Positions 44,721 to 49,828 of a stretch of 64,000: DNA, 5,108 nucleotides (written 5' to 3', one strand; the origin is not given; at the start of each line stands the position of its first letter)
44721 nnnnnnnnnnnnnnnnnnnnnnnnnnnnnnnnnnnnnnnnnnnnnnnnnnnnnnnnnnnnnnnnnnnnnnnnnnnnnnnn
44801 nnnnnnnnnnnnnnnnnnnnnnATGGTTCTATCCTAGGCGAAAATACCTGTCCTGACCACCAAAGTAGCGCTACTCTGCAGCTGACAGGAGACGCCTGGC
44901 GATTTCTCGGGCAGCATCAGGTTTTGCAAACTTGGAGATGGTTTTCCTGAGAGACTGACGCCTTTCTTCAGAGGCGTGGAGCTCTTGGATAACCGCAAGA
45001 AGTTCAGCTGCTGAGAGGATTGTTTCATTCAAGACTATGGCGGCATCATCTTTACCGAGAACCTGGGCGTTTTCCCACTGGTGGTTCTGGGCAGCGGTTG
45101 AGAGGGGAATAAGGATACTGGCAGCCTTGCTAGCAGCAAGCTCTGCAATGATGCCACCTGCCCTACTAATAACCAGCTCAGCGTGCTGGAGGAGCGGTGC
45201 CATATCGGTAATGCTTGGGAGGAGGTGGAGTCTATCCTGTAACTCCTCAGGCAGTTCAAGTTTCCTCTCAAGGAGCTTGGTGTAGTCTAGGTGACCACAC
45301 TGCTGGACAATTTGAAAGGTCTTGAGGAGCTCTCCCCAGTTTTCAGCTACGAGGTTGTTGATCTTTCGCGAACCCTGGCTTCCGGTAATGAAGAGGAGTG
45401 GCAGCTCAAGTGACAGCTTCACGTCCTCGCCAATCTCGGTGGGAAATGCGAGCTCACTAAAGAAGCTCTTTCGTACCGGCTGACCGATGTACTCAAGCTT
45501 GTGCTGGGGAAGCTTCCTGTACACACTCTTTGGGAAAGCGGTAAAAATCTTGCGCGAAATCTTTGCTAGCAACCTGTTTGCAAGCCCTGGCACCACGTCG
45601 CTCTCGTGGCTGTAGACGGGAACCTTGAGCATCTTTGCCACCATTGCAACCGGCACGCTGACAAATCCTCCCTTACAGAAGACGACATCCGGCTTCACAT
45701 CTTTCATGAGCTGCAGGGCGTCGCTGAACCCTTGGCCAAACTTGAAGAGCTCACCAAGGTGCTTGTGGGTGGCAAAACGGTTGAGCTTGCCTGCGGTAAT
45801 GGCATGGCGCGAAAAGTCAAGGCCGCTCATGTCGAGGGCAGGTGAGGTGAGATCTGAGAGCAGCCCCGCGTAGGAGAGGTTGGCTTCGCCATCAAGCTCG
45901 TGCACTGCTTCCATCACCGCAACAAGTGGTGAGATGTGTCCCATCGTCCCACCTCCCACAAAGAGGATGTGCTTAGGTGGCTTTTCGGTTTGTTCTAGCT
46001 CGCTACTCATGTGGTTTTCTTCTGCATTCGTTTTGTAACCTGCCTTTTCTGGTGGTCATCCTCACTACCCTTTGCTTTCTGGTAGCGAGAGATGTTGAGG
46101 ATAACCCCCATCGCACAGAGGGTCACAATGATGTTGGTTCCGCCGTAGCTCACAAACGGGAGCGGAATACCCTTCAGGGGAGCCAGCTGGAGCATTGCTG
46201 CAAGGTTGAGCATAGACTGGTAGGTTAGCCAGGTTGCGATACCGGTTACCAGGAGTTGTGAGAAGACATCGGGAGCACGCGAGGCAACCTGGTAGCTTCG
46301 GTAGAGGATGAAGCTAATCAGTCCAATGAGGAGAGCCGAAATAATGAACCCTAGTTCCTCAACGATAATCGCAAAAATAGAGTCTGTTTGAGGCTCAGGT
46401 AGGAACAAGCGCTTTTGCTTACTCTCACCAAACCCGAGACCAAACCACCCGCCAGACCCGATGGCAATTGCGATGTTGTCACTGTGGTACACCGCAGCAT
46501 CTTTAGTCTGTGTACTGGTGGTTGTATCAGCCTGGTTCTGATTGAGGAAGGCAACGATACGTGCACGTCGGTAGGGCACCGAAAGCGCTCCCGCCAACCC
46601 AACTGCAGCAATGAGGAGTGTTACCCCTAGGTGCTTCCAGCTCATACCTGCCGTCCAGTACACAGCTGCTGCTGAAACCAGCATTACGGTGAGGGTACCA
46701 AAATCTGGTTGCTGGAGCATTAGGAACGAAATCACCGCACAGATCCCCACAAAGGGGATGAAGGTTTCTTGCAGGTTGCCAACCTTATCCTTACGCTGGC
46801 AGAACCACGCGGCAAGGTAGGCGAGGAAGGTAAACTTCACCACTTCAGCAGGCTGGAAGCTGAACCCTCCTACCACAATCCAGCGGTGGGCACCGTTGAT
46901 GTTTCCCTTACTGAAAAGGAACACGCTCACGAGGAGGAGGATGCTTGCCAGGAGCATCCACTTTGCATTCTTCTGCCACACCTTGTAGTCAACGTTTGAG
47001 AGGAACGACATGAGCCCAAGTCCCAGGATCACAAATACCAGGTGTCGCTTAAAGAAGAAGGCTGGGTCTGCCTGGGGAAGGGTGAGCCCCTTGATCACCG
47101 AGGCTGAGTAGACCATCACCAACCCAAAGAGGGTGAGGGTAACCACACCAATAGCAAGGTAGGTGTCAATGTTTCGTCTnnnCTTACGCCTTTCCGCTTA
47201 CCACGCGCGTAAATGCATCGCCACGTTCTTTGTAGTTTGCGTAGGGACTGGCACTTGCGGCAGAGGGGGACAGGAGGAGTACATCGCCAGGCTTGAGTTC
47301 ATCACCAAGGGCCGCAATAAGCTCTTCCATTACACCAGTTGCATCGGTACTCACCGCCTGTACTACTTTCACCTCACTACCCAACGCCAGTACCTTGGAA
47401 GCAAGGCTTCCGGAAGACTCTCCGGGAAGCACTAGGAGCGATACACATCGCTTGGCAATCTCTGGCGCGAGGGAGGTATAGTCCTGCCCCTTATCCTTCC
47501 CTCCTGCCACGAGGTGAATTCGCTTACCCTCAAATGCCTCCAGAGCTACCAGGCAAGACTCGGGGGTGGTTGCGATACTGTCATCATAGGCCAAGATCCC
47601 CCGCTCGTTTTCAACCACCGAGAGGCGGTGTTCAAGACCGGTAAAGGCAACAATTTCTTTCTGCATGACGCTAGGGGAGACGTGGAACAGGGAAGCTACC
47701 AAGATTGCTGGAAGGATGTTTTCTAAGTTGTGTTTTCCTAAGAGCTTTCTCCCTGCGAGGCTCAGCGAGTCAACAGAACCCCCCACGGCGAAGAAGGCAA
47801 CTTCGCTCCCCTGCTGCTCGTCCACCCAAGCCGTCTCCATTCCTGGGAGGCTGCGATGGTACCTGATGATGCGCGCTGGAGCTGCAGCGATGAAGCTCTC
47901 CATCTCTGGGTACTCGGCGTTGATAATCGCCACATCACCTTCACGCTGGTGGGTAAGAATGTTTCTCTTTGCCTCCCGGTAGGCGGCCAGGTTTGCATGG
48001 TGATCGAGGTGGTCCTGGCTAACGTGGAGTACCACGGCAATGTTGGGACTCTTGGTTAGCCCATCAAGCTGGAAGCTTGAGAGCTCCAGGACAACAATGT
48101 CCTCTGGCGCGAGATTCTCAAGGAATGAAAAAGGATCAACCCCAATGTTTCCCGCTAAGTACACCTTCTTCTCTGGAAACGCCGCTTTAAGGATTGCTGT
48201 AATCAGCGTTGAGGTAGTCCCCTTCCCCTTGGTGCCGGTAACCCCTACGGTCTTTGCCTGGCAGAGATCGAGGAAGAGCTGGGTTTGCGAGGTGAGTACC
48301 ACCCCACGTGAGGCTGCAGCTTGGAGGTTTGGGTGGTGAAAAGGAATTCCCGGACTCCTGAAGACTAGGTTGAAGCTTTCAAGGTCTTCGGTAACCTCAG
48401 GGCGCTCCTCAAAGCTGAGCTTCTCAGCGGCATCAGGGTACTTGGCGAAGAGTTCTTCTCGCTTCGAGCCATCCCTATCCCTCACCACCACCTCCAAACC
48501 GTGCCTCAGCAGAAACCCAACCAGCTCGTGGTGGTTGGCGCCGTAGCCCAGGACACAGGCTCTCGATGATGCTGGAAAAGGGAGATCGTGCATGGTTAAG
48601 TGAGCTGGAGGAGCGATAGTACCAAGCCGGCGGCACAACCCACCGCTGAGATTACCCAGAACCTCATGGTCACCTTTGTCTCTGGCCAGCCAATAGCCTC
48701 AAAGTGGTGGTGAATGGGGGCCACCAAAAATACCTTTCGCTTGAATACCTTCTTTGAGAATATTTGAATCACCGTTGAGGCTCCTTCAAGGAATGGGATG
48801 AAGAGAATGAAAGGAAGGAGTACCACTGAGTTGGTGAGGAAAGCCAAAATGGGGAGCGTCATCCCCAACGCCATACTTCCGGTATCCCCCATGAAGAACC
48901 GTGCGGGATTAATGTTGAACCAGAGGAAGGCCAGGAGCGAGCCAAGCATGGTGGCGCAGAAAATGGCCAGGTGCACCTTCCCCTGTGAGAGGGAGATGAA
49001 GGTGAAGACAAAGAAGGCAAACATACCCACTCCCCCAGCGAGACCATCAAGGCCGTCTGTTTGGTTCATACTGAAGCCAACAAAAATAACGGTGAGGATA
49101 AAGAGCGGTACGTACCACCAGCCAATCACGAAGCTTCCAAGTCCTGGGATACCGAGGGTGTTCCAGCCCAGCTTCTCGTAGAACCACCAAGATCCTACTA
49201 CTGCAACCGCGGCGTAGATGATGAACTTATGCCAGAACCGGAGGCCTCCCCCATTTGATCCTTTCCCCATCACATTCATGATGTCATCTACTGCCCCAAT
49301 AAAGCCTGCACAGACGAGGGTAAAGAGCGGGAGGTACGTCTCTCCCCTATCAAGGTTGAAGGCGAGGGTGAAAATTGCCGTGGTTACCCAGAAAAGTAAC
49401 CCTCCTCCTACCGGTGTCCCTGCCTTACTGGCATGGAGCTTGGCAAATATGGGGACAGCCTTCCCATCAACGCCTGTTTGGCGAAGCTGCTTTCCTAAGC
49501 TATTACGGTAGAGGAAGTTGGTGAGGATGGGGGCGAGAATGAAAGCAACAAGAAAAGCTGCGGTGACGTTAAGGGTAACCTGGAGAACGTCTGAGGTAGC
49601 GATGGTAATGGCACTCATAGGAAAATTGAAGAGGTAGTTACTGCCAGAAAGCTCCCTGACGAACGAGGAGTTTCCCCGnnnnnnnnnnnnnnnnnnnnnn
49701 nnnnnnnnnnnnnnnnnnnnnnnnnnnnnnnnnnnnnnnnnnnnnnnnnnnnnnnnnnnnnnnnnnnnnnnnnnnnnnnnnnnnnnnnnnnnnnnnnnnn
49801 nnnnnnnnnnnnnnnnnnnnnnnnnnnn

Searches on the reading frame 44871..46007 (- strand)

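Call 96: search_protein_families(library=ncbifam, proteins=[window:44871-46007:-], max_evalue=0.00001)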
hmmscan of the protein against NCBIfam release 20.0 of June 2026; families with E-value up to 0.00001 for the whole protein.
window:44871-46007:- (378 aa): 3 families
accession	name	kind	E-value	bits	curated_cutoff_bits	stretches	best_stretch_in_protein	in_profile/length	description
TIGR01133.1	murG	equivalog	7.1e-62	209.4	250.25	1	11-371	5-351/353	undecaprenyldiphospho-muramoylpentapeptide beta-N-acetylglucosaminyltransferase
NF009102.0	PRK12446.1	equivalog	1.7e-51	175.2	339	1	12-355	2-335/352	undecaprenyldiphospho-muramoylpentapeptide beta-N-acetylglucosaminyltransferase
NF010135.0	PRK13609.1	equivalog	3.1e-14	52.7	500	1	86-375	87-367/388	diglucosyl diacylglycerol synthase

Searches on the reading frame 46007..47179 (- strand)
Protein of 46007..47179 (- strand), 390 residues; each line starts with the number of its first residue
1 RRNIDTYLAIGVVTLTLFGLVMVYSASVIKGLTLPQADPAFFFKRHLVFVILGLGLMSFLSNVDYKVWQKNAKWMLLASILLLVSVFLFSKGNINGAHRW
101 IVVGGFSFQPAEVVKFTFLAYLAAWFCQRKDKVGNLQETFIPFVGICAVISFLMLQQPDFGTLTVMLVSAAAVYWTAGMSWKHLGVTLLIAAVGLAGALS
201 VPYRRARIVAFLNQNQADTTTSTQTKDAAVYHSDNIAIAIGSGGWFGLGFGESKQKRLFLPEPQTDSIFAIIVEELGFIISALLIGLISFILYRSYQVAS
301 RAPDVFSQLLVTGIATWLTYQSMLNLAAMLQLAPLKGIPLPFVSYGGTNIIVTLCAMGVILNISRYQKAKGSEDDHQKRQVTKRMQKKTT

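Call 96: search_protein_families(library=ncbifam, proteins=[window:46007-47179:-], max_evalue=0.00001)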
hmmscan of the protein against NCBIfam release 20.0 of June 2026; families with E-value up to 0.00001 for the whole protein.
window:46007-47179:- (390 aa): 6 families
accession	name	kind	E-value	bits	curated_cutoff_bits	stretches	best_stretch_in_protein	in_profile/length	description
TIGR02614.1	ftsW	equivalog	3.1e-99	332.4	337.5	1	6-366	2-356/357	putative lipid II flippase FtsW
TIGR02615.1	spoVE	exception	1.1e-86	291.5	448.8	1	8-365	4-354/354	stage V sporulation protein E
TIGR02210.1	rodA_shape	equivalog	1.2e-76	258.2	336.7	1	5-365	1-354/357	rod shape-determining protein RodA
NF008042.0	PRK10774.1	equivalog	5.4e-61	206.8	493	1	12-364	43-389/405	cell division protein FtsW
NF037961.1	RodA_shape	subfamily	4.3e-46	158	150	2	204-352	248-396/415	rod shape-determining protein RodA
NF008060.0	PRK10794.1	equivalog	6.8e-46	156.9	590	1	10-368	16-364/370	peptidoglycan glycosyltransferase MrdB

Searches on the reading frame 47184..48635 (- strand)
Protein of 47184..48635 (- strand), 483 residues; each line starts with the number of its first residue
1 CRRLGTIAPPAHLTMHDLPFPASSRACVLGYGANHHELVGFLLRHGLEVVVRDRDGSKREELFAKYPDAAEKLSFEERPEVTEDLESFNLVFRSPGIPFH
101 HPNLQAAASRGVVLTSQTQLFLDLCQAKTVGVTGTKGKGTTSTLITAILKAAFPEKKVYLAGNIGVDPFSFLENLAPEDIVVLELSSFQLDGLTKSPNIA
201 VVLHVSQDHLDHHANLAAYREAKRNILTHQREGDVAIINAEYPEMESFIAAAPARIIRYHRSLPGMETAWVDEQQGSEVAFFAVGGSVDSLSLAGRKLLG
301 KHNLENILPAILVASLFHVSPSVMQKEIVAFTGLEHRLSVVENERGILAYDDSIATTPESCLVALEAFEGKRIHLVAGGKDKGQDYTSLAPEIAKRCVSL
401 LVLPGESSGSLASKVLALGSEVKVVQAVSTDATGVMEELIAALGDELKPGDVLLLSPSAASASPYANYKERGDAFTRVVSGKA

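Call 96: search_protein_families(library=ncbifam, proteins=[window:47184-48635:-], max_evalue=0.00001)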
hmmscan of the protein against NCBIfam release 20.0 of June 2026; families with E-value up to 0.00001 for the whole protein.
window:47184-48635:- (483 aa): 17 families
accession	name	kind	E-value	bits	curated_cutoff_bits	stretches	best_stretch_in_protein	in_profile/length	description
TIGR01087.1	murD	equivalog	6.2e-99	332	211.95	1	26-479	2-439/441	UDP-N-acetylmuramoyl-L-alanine--D-glutamate ligase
TIGR01082.1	murC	equivalog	2.3e-29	102.8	335.1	1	82-367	53-336/449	UDP-N-acetylmuramate--L-alanine ligase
TIGR01143.1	murF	subfamily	1.4e-23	83.5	288.6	1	122-408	69-367/418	UDP-N-acetylmuramoyl-tripeptide--D-alanyl-D-alanine ligase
TIGR01085.1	murE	subfamily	1.1e-21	77.3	257.3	1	180-378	158-365/472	UDP-N-acetylmuramyl-tripeptide synthetase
NF001126.0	PRK00139.1-4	equivalog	6.2e-21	74.5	373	1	181-378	175-375/486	UDP-N-acetylmuramoyl-L-alanyl-D-glutamate--2,6-diaminopimelate ligase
NF008896.0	PRK11929.1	equivalog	9e-21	73.4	1023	1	124-454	601-940/965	bifunctional UDP-N-acetylmuramoyl-L-alanyl-D-glutamate--2,6-diaminopimelate ligase MurE/UDP-N-acetylmuramoyl-tripeptide--D-alanyl-D-alanine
NF001124.0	PRK00139.1-2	equivalog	1.7e-20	73.3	476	1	127-381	109-388/500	UDP-N-acetylmuramoyl-L-alanyl-D-glutamate--2,6-diaminopimelate ligase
NF053645.1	pMurC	equivalog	3.5e-17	62.3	560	1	39-251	15-233/492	pseudomurein biosynthesis peptide ligase pMurC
NF053647.1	pMurD2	equivalog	8.1e-16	57.9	550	1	25-252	2-225/405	pseudomurein biosynthesis peptide ligase pMurD2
NF010628.0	PRK14022.1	equivalog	2.9e-12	46.1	536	1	198-379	202-375/483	UDP-N-acetylmuramoyl-L-alanyl-D-glutamate--L-lysine ligase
NF053646.1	pMurD1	equivalog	2.2e-11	43.1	610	1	83-376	62-356/465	pseudomurein biosynthesis peptide ligase pMurD1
TIGR01081.1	mpl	equivalog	6.5e-11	41.9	388.7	1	126-371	101-346/448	UDP-N-acetylmuramate:L-alanyl-gamma-D-glutamyl-meso-diaminopimelate ligase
NF001123.0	PRK00139.1-1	equivalog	2.7e-10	39.5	586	1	198-395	198-401/493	UDP-N-acetylmuramoyl-L-alanyl-D-glutamate--2,6-diaminopimelate ligase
NF008041.0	PRK10773.1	equivalog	1.2e-08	34.2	551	1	125-366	98-346/453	UDP-N-acetylmuramoyl-tripeptide--D-alanyl-D-alanine ligase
NF011171.0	PRK14573.1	equivalog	8.7e-08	30.5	1015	1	90-352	66-321/809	bifunctional UDP-N-acetylmuramate--L-alanine ligase/D-alanine--D-alanine ligase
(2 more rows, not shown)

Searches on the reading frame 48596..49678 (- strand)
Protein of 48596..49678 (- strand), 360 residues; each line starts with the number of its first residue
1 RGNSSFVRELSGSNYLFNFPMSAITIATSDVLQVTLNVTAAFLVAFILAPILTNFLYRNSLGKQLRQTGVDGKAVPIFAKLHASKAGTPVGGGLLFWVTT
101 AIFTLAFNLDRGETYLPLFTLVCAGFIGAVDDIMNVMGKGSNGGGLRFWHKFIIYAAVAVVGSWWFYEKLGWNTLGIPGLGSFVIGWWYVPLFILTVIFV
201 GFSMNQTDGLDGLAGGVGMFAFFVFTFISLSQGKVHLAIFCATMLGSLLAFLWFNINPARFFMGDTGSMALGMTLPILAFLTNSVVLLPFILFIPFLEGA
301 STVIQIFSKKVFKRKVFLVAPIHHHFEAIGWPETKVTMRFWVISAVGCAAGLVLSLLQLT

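Call 96: search_protein_families(library=ncbifam, proteins=[window:48596-49678:-], max_evalue=0.00001)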
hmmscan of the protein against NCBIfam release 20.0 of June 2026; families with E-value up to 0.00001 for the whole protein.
window:48596-49678:- (360 aa): 3 families
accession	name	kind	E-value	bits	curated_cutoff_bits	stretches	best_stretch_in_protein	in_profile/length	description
TIGR00445.1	mraY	equivalog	7.6e-53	180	192.05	1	80-349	27-312/321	phospho-N-acetylmuramoyl-pentapeptide-transferase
NF053644.1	MraY_archaea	equivalog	5.9e-30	104.7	450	1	177-352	170-340/340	pseudomurein biosynthesis MraY family phospho-N-acetylmuramoyl-pentapeptide-transferase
TIGR02380.1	ECA_wecA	exception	2.4e-11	43.4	326.05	1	76-283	31-230/346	UDP-N-acetylglucosamine--undecaprenyl-phosphate N-acetylglucosaminephosphotransferase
